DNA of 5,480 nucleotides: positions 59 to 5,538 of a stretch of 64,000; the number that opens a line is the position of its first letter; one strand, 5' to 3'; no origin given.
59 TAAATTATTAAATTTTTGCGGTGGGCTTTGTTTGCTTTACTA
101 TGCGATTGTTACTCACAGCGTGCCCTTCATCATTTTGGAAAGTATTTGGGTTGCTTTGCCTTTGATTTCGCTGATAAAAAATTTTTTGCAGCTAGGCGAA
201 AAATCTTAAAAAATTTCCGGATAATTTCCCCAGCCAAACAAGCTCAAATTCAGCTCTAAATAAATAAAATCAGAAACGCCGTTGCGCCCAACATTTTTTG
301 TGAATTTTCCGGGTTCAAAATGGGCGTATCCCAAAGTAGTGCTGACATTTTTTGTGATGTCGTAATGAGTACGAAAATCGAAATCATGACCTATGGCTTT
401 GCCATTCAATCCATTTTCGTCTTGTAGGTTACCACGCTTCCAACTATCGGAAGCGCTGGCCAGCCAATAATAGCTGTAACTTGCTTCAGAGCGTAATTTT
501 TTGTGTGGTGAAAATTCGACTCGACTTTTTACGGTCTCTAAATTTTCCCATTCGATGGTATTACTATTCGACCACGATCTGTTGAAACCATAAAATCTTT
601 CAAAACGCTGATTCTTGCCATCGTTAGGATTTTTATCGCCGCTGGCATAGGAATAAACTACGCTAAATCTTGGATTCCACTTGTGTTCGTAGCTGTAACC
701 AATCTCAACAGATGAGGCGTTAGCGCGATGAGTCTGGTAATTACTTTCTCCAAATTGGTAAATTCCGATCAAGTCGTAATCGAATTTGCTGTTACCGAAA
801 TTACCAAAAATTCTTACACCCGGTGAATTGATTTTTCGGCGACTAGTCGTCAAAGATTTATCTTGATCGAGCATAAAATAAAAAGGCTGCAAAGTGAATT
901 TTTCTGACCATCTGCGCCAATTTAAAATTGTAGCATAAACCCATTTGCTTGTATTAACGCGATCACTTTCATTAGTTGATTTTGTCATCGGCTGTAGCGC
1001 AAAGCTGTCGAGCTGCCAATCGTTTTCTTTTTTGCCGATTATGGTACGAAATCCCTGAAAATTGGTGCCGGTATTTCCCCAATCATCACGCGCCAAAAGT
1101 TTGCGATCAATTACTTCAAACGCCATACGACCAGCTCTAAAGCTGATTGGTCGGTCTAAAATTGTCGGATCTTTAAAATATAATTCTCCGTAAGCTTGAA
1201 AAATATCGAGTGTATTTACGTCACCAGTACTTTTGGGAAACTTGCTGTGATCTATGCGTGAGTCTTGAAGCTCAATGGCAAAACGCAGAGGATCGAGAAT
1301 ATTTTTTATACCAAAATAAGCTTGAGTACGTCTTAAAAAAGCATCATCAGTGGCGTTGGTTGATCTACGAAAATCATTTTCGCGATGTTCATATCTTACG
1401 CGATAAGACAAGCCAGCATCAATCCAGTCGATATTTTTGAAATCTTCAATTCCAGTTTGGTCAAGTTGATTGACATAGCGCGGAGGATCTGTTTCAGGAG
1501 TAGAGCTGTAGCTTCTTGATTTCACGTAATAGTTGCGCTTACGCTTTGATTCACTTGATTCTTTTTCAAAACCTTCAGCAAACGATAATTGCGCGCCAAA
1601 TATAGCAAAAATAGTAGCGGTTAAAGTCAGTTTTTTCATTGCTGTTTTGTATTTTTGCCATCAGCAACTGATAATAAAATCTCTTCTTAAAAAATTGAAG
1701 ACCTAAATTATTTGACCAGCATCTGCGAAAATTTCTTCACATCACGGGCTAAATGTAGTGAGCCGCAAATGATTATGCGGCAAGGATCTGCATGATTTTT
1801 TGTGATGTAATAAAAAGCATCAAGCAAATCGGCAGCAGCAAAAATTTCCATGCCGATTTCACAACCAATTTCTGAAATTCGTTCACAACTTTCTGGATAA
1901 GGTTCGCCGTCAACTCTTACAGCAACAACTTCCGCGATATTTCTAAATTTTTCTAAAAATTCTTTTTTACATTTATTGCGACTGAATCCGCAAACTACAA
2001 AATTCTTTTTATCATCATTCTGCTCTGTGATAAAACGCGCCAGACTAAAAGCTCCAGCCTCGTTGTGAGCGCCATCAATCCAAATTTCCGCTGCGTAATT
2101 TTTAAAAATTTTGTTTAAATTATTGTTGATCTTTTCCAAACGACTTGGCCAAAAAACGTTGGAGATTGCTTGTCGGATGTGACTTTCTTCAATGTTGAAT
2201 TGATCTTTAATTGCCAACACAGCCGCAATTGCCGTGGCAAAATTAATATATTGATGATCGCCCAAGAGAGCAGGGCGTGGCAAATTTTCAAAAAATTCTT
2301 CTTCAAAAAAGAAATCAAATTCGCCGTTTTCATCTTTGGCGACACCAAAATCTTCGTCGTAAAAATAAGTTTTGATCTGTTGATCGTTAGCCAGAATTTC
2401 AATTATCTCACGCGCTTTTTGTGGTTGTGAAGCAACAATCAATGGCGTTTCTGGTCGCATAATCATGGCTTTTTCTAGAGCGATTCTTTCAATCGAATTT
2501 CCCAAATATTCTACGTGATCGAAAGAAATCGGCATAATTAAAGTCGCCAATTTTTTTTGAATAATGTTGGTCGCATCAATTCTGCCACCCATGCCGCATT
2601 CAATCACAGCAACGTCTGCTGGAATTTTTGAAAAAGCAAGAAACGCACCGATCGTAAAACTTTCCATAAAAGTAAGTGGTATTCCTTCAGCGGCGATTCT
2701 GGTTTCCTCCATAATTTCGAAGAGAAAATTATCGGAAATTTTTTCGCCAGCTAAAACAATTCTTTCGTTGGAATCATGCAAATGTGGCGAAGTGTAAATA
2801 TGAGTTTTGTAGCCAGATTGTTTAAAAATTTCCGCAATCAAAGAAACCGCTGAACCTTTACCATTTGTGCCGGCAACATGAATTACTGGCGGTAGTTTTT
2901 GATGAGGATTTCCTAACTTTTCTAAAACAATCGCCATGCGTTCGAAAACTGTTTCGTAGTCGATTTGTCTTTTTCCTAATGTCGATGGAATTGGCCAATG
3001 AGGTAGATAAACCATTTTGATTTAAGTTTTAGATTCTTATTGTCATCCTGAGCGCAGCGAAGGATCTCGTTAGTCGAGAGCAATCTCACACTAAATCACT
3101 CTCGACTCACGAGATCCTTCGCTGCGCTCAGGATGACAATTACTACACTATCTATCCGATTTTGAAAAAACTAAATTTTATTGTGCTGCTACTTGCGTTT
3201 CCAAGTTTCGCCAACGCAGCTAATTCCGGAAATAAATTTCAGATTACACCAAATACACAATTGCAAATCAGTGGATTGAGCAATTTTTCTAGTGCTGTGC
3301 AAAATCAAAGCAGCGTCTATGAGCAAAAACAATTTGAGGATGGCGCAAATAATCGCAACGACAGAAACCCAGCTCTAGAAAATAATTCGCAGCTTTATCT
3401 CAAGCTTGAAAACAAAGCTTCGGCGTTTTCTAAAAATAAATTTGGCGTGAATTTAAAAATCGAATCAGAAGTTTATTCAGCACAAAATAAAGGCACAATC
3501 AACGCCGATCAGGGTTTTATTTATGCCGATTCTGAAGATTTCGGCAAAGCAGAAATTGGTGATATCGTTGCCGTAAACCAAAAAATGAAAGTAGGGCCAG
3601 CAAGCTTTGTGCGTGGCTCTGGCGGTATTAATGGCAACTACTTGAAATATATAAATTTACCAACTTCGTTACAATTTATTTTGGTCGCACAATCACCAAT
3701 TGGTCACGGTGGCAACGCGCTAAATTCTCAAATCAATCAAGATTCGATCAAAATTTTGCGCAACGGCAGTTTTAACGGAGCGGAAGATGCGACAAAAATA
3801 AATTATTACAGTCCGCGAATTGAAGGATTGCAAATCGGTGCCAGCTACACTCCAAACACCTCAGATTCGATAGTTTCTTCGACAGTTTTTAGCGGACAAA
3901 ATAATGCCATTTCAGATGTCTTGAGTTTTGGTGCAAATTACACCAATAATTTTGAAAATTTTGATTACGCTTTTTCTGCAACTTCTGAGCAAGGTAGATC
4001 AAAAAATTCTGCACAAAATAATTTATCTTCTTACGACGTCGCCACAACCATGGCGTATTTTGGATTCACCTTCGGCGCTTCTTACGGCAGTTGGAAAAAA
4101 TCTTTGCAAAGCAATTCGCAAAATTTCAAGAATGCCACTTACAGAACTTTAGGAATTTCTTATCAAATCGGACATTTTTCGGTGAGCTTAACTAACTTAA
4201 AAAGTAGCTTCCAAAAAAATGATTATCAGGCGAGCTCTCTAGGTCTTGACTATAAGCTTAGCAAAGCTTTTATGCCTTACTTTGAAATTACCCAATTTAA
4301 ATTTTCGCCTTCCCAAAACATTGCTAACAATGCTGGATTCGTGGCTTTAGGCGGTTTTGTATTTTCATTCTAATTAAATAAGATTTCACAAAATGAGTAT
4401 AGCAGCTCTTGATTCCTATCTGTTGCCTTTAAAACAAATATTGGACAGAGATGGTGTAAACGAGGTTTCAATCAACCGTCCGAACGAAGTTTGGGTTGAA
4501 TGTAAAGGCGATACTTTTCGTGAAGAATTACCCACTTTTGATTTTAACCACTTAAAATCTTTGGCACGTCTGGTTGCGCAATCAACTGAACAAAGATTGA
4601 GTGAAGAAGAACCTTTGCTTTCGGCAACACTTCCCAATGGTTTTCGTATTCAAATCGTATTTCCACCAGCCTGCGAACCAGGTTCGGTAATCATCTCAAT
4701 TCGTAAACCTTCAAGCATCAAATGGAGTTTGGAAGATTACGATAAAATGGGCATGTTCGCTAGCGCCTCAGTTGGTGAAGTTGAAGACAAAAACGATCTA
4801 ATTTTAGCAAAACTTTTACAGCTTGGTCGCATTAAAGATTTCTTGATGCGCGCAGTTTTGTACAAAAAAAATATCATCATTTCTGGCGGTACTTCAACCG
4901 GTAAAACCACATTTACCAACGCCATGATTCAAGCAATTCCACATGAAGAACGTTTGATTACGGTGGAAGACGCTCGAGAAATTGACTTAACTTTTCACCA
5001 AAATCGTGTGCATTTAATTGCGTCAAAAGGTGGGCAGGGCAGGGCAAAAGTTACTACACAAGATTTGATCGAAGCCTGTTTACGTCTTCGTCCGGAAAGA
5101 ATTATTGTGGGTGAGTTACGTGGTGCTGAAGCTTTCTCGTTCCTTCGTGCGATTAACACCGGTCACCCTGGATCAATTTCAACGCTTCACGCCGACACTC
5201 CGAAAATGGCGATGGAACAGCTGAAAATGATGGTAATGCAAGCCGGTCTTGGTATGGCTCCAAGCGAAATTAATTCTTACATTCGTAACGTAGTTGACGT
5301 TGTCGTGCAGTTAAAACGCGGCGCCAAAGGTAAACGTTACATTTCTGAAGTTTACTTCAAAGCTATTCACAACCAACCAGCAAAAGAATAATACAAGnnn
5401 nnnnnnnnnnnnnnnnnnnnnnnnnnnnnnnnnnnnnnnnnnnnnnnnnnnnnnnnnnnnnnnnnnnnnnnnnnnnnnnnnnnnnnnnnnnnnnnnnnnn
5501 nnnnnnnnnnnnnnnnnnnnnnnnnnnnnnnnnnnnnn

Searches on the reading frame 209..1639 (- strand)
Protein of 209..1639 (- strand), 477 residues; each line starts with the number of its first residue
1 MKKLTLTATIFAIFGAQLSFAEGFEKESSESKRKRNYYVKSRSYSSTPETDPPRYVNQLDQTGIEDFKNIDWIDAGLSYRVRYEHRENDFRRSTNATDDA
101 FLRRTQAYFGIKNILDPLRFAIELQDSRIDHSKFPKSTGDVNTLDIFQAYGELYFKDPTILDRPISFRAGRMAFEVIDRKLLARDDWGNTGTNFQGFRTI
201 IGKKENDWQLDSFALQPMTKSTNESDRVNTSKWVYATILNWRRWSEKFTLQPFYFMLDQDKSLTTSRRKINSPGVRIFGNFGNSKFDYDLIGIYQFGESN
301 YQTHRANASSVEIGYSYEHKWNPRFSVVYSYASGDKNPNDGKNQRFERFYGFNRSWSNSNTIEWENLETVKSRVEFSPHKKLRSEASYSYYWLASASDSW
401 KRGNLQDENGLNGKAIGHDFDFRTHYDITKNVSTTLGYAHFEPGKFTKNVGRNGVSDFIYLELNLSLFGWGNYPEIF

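Call 15: search_protein_families(library=pfam, proteins=[window:209-1639:-], max_evalue=0.001)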
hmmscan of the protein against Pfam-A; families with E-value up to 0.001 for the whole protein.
window:209-1639:- (477 aa): 1 family
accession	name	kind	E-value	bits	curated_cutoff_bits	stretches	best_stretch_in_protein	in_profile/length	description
PF13372.12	Alginate_exp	-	6.2e-87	292.4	25.2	1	72-450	2-384/395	Alginate export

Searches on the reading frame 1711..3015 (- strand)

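Call 15: search_protein_families(library=pfam, proteins=[window:1711-3015:-], max_evalue=0.001)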
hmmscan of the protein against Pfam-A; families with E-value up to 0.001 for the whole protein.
window:1711-3015:- (435 aa): 2 families
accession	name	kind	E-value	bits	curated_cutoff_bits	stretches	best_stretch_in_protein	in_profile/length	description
PF08245.18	Mur_ligase_M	-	1.1e-09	39.1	24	1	47-266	1-200/200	Mur ligase middle domain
PF02875.26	Mur_ligase_C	-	6.3e-06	27.5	28.4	1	310-419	13-126/127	Mur ligase, glutamate ligase domain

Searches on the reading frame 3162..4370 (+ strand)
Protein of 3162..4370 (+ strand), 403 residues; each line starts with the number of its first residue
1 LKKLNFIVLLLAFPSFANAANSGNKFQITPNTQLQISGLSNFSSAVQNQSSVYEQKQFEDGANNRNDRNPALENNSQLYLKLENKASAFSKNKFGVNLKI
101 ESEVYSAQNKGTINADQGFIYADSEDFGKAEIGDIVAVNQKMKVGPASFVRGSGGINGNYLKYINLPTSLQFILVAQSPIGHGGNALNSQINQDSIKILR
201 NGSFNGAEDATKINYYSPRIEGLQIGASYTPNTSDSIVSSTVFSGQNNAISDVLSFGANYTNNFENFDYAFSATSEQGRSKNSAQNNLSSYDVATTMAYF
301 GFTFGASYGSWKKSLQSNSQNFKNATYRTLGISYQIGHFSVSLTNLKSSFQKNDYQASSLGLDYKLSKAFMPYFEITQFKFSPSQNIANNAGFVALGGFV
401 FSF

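Call 15: search_protein_families(library=pfam, proteins=[window:3162-4370:+], max_evalue=0.001)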
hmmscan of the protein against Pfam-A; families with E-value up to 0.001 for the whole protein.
window:3162-4370:+ (403 aa): 1 family
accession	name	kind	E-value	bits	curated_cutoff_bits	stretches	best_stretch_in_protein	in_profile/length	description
PF13609.12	Porin_4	-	5.5e-25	89.2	27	1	9-381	4-307/310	Gram-negative porin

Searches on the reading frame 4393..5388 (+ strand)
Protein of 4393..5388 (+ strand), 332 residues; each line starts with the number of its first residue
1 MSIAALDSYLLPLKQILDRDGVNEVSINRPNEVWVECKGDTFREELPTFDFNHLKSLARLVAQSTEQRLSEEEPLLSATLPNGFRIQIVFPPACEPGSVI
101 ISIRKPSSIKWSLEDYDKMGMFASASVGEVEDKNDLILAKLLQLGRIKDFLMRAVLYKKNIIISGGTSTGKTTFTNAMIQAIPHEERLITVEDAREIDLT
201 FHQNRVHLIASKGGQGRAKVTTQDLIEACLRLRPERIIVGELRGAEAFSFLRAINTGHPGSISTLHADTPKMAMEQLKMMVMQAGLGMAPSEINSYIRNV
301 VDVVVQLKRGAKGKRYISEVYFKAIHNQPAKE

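Call 15: search_protein_families(library=pfam, proteins=[window:4393-5388:+], max_evalue=0.001)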
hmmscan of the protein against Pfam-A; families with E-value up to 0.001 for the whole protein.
window:4393-5388:+ (332 aa): 1 family
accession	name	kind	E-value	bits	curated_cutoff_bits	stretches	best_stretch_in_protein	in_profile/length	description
PF00437.27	T2SSE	-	1.5e-31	109.9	24.9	1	155-306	139-276/370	Type II/IV secretion system protein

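Call 28: search_protein_families(library=ncbifam, proteins=[window:4393-5388:+], max_evalue=0.001)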
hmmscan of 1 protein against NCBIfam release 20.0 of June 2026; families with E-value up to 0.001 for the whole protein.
window:4393-5388:+ (332 aa): 17 families
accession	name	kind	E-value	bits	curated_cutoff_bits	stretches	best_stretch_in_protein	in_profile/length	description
NF010475.0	PRK13900.1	equivalog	6.6e-174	577.6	389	1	2-328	4-330/333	type IV secretion system ATPase VirB11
TIGR02788.1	VirB11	equivalog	1.9e-118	395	249.95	1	16-322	1-308/308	P-type DNA transfer ATPase VirB11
TIGR03819.1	heli_sec_ATPase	hypoth_equivalog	7.5e-58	196.3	373.15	1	12-320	54-338/340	TadA family conjugal transfer-associated ATPase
NF010425.0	PRK13851.1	equivalog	7.3e-57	192.8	461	1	7-322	8-326/344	type IV secretion system protein VirB11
TIGR02782.1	TrbB_P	equivalog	5.6e-54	183.5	304.55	1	14-320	15-290/303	P-type conjugative transfer ATPase TrbB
NF010469.0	PRK13894.1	subfamily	3.9e-40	138.1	508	1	14-320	28-304/320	conjugal transfer ATPase TrbB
NF010407.0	PRK13833.1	subfamily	1.3e-37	130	499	1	17-316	26-294/323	conjugal transfer protein TrbB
NF058587.1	archaellum_moto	equivalog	1.6e-31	109.6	550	2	151-269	268-385/527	archaellum flagellar ATPase motor FlaI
NF041000.1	ATPase_ComGA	equivalog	2.5e-13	49.6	300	1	160-283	130-248/267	competence type IV pilus ATPase ComGA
NF053672.1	bindosome_BasE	exception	1.7e-12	46.9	1000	1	161-310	273-413/512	bindosome assembly system ATPase subunit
TIGR01420.1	pilT_fam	subfamily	1.3e-11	44.3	319.1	1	160-277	124-239/343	PilT/PilU family type 4a pilus ATPase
TIGR02525.1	plasmid_TraJ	equivalog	5.1e-10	38.9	368.3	1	141-315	132-305/372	plasmid transfer ATPase TraJ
NF007755.0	PRK10436.1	equivalog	3.3e-08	32.6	617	1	160-282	221-337/465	type II secretion system protein GspE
TIGR02533.1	type_II_gspE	equivalog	3.8e-07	29.1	630.25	1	142-280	223-359/486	type II secretion system ATPase GspE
NF053534.1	T4PilAsmATPsTfpB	equivalog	5.3e-06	25.1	850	1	161-284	339-456/584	type IV pilus assembly ATPase TfpB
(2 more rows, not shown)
